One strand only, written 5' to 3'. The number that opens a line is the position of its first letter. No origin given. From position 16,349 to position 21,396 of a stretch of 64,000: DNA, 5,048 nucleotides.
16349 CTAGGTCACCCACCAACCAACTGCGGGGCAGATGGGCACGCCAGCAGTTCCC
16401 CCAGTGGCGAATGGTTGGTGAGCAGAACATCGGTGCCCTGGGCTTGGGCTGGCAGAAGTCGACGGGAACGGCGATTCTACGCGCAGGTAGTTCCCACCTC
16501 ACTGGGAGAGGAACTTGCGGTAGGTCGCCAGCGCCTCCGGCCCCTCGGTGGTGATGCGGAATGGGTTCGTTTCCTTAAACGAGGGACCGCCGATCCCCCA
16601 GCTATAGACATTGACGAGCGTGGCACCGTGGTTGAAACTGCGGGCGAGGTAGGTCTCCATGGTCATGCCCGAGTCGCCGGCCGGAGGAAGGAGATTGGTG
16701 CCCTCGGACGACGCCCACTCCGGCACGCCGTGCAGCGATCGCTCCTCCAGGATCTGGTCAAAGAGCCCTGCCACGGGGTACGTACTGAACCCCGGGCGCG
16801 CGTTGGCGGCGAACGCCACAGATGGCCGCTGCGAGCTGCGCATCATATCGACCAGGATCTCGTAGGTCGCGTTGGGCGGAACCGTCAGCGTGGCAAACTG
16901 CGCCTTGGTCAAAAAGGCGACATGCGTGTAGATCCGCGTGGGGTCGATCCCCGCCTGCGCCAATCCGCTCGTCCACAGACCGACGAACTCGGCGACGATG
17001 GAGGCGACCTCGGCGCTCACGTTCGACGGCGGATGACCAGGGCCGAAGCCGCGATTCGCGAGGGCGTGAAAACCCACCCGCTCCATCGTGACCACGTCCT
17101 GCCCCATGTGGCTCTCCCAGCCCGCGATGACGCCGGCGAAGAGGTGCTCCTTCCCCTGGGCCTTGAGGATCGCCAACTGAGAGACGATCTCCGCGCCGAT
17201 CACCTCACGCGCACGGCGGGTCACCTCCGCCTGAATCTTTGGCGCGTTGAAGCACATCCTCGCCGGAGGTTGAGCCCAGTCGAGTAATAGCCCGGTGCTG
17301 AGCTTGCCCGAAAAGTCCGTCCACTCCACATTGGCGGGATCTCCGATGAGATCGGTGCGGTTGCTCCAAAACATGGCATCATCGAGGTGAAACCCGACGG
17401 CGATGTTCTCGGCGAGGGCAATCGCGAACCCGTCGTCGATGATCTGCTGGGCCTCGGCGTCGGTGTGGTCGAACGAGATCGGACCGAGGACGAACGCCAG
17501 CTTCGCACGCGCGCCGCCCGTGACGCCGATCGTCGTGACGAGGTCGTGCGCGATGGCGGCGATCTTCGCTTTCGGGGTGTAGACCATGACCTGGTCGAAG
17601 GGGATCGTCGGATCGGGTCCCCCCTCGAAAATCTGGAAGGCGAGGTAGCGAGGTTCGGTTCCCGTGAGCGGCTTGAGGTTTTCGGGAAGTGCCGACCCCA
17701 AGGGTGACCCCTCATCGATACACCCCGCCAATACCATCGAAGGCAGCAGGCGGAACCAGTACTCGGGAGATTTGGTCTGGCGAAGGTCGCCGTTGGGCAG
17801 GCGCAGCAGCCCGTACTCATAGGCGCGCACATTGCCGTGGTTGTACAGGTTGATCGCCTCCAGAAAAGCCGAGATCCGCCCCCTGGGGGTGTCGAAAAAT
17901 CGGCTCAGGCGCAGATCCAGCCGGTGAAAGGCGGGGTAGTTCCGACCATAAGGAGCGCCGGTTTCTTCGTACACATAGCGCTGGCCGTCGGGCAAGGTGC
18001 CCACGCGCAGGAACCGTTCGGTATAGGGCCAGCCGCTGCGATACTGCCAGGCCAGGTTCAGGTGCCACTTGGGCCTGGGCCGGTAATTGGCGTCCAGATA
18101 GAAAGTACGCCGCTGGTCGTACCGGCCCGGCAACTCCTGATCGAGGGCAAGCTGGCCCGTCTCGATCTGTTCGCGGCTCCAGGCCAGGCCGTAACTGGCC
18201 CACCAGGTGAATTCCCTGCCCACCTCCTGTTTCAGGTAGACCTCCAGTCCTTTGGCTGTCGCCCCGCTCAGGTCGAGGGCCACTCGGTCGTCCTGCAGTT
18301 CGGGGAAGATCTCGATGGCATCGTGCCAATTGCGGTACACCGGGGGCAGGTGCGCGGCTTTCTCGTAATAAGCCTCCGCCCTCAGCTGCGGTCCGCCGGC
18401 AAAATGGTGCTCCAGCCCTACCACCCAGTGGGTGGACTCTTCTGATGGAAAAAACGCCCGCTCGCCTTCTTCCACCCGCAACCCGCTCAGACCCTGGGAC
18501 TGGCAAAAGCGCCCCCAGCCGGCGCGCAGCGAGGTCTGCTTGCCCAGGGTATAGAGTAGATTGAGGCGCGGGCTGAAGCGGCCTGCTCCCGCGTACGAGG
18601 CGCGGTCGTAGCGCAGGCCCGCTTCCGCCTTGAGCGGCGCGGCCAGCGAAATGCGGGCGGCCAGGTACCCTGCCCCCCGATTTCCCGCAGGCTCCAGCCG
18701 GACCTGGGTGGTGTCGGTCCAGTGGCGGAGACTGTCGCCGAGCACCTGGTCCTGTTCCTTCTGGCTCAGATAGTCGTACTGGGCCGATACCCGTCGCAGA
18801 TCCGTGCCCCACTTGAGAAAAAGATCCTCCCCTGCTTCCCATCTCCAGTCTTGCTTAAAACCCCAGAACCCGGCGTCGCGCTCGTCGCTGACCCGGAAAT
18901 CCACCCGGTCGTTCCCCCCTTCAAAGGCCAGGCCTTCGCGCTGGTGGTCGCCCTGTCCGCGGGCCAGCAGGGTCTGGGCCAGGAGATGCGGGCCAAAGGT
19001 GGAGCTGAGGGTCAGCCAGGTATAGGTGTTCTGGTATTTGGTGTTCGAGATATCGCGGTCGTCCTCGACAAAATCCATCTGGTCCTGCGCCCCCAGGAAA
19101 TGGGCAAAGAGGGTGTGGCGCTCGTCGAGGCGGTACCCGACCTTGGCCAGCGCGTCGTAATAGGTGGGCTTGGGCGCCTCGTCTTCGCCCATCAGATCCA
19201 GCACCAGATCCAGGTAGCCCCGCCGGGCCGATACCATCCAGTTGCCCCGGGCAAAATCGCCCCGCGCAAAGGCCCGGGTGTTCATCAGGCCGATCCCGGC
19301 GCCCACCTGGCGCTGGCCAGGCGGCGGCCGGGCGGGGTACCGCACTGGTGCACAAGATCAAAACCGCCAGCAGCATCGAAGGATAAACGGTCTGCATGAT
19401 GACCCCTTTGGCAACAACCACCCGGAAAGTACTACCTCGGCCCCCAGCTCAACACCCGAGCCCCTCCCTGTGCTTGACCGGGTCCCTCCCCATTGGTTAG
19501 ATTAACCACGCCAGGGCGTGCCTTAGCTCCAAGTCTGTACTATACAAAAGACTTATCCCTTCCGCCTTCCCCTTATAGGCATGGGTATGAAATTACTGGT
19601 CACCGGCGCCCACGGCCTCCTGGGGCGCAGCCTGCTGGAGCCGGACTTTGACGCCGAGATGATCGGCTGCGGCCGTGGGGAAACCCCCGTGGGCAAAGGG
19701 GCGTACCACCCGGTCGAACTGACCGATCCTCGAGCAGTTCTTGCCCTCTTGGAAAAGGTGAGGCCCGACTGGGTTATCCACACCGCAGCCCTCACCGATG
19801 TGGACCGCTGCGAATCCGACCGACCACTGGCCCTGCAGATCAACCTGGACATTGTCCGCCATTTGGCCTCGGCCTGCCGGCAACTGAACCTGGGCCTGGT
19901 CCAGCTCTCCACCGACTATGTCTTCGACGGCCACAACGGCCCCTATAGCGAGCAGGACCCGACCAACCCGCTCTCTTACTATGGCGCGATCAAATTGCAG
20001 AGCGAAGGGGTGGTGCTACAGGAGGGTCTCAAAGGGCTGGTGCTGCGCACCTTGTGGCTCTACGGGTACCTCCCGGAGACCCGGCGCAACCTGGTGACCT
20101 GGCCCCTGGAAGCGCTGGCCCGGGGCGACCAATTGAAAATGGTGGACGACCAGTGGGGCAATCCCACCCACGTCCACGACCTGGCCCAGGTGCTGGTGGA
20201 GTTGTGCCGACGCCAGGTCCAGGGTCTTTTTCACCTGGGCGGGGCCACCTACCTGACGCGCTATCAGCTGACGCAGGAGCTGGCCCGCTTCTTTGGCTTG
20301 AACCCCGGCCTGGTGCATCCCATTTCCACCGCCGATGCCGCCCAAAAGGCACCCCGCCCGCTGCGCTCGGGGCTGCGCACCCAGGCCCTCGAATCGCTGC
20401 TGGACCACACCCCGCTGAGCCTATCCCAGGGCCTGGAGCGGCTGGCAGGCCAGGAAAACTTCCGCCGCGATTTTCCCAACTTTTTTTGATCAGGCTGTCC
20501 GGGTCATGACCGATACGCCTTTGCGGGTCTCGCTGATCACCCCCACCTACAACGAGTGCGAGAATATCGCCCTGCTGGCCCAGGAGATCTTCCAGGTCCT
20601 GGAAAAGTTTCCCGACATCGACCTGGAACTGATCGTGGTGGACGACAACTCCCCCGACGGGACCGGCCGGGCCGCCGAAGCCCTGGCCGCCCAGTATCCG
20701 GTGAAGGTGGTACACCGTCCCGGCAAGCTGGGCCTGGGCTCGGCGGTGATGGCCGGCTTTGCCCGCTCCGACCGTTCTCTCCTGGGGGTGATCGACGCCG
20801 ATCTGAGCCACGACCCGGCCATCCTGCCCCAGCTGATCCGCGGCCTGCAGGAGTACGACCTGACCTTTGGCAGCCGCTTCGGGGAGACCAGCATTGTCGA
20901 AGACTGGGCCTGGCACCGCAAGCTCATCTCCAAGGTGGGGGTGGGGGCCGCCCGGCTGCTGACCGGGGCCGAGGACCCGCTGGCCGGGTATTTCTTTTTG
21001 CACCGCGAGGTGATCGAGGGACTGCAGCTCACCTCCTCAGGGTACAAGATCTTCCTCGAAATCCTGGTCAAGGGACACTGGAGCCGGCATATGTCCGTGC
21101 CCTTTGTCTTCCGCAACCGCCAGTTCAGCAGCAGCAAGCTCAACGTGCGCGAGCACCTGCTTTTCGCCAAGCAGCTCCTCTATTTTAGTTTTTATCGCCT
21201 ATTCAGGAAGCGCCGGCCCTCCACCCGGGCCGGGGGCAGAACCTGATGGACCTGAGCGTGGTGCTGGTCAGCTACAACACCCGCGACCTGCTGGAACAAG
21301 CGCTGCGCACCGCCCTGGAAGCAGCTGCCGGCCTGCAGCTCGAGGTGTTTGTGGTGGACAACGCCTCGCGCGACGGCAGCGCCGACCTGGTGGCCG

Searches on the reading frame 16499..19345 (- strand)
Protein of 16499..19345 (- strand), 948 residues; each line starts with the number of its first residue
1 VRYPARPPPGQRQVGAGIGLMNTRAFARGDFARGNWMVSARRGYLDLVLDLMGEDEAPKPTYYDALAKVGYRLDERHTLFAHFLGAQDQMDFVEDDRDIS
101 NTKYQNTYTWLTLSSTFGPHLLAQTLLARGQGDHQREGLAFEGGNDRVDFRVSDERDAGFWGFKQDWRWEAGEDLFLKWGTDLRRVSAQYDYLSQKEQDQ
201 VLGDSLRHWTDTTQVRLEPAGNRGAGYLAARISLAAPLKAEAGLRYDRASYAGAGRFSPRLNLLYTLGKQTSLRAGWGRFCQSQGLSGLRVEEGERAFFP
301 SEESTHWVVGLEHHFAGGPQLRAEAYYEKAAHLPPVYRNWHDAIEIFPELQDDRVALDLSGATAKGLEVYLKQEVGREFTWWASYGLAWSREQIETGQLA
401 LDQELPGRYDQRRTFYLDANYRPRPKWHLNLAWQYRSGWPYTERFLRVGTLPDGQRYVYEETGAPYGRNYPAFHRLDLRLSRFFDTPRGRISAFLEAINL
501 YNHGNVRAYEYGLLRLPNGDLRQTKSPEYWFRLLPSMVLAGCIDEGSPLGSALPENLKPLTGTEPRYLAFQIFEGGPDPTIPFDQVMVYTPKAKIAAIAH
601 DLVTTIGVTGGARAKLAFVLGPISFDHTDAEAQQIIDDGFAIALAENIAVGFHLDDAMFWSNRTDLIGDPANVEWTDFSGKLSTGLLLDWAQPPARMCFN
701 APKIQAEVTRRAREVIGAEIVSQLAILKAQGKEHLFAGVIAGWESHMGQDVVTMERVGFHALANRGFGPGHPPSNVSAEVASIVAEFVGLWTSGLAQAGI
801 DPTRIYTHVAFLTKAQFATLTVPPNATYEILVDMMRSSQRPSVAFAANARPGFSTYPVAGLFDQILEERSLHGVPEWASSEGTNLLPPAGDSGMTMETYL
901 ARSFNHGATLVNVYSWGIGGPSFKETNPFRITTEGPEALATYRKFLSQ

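Call 39: search_protein_families(library=pfam, proteins=[window:16499-19345:-], max_evalue=0.0001)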
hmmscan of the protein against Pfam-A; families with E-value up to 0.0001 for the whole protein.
window:16499-19345:- (948 aa): 1 family
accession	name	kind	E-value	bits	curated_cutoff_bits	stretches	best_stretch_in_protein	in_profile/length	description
PF00593.30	TonB_dep_Rec_b-barrel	-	3.2e-17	64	27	1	97-500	53-436/436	TonB dependent receptor-like, beta-barrel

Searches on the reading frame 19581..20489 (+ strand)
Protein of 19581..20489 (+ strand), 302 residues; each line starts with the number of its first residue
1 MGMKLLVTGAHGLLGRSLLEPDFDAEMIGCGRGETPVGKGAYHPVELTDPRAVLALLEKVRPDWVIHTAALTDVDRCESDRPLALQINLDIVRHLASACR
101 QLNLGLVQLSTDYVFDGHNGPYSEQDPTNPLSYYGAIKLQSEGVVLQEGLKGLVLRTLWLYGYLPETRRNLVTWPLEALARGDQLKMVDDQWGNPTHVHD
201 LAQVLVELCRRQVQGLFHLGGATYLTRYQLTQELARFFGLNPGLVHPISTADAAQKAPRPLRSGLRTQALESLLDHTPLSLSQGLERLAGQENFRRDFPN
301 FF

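Call 23: find_encoding_contigs(protein=window:19581-20489:+, flank=10000, max_places=1)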
Protein window:19581-20489:+ (302 aa): no gene with exactly this product is on record in the collection.

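Call 39: search_protein_families(library=pfam, proteins=[window:19581-20489:+], max_evalue=0.0001)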
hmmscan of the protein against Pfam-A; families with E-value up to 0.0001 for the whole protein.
window:19581-20489:+ (302 aa): 4 families
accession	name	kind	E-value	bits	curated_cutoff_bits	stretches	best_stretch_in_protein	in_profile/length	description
PF04321.23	RmlD_sub_bind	-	4.4e-71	239.7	27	1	3-288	1-281/287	RmlD substrate binding domain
PF01370.27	Epimerase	-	3.3e-24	86.1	20.9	1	6-211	2-227/240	NAD dependent epimerase/dehydratase family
PF16363.11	GDP_Man_Dehyd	-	1.2e-09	38.5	27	1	42-145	56-164/332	GDP-mannose 4,6 dehydratase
PF02719.21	Polysacc_synt_2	-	7.9e-06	25.7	20.2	0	48-114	64-131/293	Polysaccharide biosynthesis protein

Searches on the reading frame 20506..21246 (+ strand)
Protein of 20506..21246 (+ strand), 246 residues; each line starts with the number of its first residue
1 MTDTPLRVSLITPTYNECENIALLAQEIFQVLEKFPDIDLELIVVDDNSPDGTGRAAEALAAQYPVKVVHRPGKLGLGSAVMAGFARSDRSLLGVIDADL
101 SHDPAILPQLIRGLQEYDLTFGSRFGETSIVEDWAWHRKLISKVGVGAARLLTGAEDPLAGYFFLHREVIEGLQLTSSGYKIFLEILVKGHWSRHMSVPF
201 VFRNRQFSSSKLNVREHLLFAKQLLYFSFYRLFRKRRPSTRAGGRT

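Call 39: search_protein_families(library=pfam, proteins=[window:20506-21246:+], max_evalue=0.0001)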
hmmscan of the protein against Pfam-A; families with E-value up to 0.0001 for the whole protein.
window:20506-21246:+ (246 aa): 2 families
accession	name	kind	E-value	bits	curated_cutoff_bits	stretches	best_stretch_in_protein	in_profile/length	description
PF00535.33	Glycos_transf_2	-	3.5e-24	86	23.3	1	9-170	1-164/168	Glycosyl transferase family 2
PF13641.12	Glyco_tranf_2_3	-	1.2e-05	25.9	27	1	8-114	3-111/230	Glycosyltransferase like family 2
